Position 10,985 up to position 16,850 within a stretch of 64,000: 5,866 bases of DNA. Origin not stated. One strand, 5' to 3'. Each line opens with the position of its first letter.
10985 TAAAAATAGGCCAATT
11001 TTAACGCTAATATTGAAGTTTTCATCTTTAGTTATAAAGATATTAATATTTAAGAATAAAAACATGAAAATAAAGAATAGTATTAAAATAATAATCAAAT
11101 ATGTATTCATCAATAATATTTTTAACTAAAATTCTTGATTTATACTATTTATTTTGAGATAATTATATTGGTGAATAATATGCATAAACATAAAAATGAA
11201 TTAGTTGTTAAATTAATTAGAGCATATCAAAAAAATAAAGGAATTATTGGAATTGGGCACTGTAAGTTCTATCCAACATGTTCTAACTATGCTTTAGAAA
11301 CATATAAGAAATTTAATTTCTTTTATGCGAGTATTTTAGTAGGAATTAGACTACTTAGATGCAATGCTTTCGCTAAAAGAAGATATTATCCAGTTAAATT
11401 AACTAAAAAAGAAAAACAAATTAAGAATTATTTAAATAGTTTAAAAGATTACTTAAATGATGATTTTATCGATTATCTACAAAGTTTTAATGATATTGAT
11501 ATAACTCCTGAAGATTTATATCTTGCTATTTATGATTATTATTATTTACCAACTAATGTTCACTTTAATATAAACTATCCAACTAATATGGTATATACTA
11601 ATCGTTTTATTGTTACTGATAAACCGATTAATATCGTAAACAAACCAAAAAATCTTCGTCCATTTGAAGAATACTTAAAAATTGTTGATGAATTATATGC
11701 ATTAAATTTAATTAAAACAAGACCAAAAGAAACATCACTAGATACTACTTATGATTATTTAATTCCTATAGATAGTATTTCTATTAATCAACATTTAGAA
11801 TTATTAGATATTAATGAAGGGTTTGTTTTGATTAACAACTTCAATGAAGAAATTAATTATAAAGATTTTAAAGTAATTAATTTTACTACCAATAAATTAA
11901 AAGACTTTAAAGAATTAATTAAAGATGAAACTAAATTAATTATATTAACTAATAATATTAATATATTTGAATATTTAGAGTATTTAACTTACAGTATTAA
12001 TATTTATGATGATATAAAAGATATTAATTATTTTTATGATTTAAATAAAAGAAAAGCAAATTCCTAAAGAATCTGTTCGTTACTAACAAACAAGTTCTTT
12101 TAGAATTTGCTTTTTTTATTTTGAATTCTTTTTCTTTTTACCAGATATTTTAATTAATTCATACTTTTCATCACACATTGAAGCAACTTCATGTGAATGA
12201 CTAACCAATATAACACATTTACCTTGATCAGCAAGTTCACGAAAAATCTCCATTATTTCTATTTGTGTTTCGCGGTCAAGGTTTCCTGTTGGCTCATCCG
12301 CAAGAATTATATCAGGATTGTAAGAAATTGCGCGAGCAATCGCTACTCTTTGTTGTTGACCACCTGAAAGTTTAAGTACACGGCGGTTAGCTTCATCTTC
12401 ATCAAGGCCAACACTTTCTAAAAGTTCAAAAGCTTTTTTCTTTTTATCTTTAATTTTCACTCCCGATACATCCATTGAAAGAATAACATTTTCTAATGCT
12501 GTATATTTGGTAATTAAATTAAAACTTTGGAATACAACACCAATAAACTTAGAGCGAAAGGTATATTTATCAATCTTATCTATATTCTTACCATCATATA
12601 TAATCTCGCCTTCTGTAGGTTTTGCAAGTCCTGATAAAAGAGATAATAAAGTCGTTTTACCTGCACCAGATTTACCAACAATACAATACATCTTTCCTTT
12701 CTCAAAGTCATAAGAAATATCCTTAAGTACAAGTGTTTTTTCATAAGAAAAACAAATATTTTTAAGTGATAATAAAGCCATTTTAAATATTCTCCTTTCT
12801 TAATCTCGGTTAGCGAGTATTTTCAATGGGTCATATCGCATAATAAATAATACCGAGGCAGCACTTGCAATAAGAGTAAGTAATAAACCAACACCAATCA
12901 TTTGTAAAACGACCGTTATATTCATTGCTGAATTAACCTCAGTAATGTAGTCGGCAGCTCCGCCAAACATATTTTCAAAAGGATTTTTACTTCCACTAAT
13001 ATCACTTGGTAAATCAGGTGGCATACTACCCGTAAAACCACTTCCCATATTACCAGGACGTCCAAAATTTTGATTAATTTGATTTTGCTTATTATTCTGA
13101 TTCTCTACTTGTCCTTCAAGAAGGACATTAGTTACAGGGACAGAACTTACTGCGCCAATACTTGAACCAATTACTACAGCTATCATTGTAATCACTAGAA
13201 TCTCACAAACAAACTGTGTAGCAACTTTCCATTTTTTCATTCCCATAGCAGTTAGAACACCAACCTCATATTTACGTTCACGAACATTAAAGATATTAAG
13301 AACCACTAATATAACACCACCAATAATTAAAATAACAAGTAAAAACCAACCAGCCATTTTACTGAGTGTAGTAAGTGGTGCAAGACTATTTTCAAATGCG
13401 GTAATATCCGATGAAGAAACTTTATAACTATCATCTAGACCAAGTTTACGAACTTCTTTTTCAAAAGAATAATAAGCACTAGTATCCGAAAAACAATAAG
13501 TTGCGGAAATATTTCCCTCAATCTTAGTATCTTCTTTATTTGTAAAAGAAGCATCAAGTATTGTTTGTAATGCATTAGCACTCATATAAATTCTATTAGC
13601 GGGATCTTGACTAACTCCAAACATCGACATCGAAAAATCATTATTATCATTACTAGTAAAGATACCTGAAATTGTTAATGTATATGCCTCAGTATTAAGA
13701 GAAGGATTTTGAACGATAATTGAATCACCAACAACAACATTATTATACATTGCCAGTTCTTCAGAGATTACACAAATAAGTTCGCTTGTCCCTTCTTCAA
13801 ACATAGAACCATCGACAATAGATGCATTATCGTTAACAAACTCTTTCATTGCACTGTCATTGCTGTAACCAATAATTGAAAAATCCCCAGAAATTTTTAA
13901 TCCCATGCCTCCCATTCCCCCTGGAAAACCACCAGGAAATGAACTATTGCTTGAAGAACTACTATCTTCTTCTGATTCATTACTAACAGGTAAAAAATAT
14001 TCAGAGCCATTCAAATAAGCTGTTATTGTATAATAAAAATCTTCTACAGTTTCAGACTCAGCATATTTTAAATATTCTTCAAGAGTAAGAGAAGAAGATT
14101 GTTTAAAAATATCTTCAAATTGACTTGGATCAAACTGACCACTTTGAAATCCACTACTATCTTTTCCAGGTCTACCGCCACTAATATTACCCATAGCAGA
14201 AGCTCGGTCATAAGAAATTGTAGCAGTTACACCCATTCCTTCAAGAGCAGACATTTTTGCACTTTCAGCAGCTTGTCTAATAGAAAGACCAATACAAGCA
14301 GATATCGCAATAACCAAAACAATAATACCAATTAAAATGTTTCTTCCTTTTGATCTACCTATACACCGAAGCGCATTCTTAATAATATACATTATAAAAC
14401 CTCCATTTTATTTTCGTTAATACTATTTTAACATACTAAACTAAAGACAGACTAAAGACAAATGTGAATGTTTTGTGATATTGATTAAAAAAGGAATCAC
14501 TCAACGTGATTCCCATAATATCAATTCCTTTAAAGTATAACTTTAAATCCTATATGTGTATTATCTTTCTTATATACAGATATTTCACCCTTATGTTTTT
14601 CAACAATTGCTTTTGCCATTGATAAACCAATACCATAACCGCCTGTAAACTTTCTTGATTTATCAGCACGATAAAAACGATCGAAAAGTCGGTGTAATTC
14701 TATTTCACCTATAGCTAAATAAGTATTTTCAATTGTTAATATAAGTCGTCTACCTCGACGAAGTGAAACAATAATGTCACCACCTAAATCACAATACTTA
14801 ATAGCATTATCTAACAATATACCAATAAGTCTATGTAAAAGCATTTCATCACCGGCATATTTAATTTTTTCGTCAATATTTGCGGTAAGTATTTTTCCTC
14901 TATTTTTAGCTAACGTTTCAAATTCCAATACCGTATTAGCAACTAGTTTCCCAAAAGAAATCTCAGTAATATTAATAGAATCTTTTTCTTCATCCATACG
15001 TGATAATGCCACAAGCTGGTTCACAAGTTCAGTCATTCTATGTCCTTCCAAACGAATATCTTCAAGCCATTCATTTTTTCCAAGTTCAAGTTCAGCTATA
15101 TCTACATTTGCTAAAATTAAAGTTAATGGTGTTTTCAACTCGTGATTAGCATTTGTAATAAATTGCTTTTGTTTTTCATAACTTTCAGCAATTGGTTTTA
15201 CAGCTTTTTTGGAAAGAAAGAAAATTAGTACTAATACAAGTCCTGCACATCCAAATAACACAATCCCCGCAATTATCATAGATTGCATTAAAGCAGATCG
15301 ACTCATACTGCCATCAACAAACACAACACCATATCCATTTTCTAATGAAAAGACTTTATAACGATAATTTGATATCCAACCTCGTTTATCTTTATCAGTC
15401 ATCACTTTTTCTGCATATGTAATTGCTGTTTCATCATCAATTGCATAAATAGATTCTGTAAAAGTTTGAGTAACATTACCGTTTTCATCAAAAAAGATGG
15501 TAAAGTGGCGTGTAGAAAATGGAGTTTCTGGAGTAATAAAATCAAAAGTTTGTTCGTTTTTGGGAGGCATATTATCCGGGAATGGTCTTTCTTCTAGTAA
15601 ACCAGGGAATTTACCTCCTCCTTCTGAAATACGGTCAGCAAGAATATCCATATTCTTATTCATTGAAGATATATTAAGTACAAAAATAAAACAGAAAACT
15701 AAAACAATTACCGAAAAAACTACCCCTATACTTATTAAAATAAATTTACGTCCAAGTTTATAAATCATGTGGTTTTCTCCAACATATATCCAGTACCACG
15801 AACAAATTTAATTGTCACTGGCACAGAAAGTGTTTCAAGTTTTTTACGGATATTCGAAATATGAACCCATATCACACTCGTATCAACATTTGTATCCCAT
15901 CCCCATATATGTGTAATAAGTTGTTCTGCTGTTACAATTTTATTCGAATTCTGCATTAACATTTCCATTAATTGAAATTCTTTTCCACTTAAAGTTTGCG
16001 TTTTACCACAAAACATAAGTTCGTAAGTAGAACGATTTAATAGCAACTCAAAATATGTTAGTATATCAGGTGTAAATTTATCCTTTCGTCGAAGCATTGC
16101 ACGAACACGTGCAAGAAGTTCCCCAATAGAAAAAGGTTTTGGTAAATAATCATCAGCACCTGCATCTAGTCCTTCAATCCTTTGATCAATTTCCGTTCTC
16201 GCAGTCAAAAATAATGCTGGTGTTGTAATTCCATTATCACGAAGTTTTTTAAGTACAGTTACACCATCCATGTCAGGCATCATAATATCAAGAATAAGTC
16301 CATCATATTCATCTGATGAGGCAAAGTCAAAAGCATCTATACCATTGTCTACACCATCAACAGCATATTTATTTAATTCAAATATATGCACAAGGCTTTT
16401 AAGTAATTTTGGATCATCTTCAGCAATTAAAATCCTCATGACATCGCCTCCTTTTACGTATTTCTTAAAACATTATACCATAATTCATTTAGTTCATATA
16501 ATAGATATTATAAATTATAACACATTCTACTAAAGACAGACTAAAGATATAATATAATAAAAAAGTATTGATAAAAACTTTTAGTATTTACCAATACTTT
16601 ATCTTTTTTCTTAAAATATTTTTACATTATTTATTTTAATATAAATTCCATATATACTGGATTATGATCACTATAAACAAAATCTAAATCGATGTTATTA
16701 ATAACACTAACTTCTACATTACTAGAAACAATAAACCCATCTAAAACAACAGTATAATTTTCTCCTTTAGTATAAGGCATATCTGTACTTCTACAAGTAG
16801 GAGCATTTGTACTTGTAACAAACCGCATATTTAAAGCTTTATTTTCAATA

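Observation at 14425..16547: Identical 19-nt direct-repeat operator in register with the -10 box at both the TCS promoter and the ABC-transporter promoter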

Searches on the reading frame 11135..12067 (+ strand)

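Call 6: search_protein_families(library=pfam, proteins=[window:11135-12067:+])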
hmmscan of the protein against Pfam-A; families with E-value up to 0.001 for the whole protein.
window:11135-12067:+ (310 aa): 1 family
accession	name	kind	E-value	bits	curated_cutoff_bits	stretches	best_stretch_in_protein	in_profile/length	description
PF01809.23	YidD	-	2.3e-16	59.7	27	1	22-87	2-67/67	Putative membrane protein insertion efficiency factor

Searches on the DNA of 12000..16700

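Call 75: search_rna_families(source=window, start=12000, end=16700, threshold=evalue, max_evalue=1)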
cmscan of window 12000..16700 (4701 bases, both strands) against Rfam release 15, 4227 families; matches with E-value up to 1: 5.
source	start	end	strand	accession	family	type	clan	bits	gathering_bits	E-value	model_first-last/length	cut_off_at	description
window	12043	12123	-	RF04121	mir-1289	Gene; miRNA;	-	23.3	66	0.26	1-91/91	no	mir-1289 microRNA precursor family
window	12040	12126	-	RF03598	MIR6024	Gene; miRNA;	-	22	72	0.49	1-99/99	no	MIR6024 microRNA precursor family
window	12048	12117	+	RF04157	MIR9486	Gene; miRNA;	-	21.8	100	0.57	1-119/119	no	MIR9486 microRNA precursor family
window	13673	13733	-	RF01641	ceN53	Gene; snRNA; snoRNA; CD-box;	-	21.6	50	0.61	1-74/74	no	Caenorhabditis snoRNA ceN53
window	15348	15409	-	RF00323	snoR79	Gene; snRNA; snoRNA; CD-box;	-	21.4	80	0.69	1-65/65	no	Small nucleolar RNA R79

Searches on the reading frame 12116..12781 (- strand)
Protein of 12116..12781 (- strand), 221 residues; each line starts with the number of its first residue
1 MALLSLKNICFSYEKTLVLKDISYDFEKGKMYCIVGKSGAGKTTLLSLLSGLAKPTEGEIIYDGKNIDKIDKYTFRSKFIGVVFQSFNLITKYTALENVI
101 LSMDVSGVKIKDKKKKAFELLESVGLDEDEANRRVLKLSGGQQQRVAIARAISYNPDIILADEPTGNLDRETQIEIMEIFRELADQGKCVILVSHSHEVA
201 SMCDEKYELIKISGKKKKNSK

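Call 6: search_protein_families(library=pfam, proteins=[window:12116-12781:-])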
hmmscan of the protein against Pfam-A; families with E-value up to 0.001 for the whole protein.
window:12116-12781:- (221 aa): 7 families
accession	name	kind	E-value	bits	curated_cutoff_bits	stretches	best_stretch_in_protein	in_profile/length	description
PF00005.33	ABC_tran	-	3.1e-37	128.7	25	1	19-165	1-136/137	ABC transporter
PF13304.12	AAA_21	-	1.1e-07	32.7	27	0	32-55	2-25/304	AAA domain, putative AbiEii toxin, Type IV TA system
PF13175.12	AAA_15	-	2.8e-07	30.9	32.1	1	19-121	14-104/374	AAA ATPase domain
PF02463.25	SMC_N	-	6.7e-06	26.1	40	0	114-212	120-214/220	RecF/RecN/SMC N terminal domain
PF13476.12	AAA_23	-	0.00023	22.3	27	1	6-183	4-162/201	AAA domain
PF13479.12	AAA_24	-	0.00032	21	27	0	29-49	2-22/195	AAA domain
PF03193.22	RsgA_GTPase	-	0.00063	20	30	0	11-57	89-134/174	RsgA GTPase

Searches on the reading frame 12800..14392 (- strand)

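Call 6: search_protein_families(library=pfam, proteins=[window:12800-14392:-])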
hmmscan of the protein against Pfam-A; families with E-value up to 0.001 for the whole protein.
window:12800-14392:- (530 aa): 2 families
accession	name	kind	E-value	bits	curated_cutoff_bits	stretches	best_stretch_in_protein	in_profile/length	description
PF02687.27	FtsX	-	3e-16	60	25.5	1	350-420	3-73/120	FtsX-like permease C-terminal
PF12704.14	MacB_PCD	-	0.00031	21.5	27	1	171-279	88-180/207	MacB-like periplasmic core domain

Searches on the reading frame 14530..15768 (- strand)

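Call 6: search_protein_families(library=pfam, proteins=[window:14530-15768:-])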
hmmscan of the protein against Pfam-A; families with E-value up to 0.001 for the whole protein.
window:14530-15768:- (412 aa): 3 families
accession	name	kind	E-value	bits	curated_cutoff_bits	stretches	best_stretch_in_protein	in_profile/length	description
PF02518.31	HATPase_c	-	2.8e-18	66.8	26.4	1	306-406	1-103/111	Histidine kinase-, DNA gyrase B-, and HSP90-like ATPase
PF00512.31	HisKA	-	5.4e-12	46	26.9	1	200-261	2-66/66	His Kinase A (phospho-acceptor) domain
PF14501.12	HATPase_c_5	-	2.7e-06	27.7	22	1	311-407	6-96/102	GHKL domain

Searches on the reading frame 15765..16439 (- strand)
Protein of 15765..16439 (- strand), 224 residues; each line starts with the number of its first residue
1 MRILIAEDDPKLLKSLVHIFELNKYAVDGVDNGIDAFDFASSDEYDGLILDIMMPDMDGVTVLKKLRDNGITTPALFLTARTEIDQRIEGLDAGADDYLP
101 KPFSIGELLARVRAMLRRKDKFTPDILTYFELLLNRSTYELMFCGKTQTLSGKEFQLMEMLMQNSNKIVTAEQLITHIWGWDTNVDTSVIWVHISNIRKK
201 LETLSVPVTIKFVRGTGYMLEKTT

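Call 6: search_protein_families(library=pfam, proteins=[window:15765-16439:-])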
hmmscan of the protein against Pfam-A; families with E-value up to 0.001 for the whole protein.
window:15765-16439:- (224 aa): 3 families
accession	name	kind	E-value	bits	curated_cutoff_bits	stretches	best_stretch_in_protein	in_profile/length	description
PF00072.30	Response_reg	-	1.9e-28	99.2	30.2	1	3-113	1-111/111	Response regulator receiver domain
PF00486.34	Trans_reg_C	-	4.8e-24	84.7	26.2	1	146-220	2-77/77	Transcriptional regulatory protein, C terminal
PF08279.18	HTH_11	-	0.00012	22.3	25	1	154-218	2-54/55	HTH domain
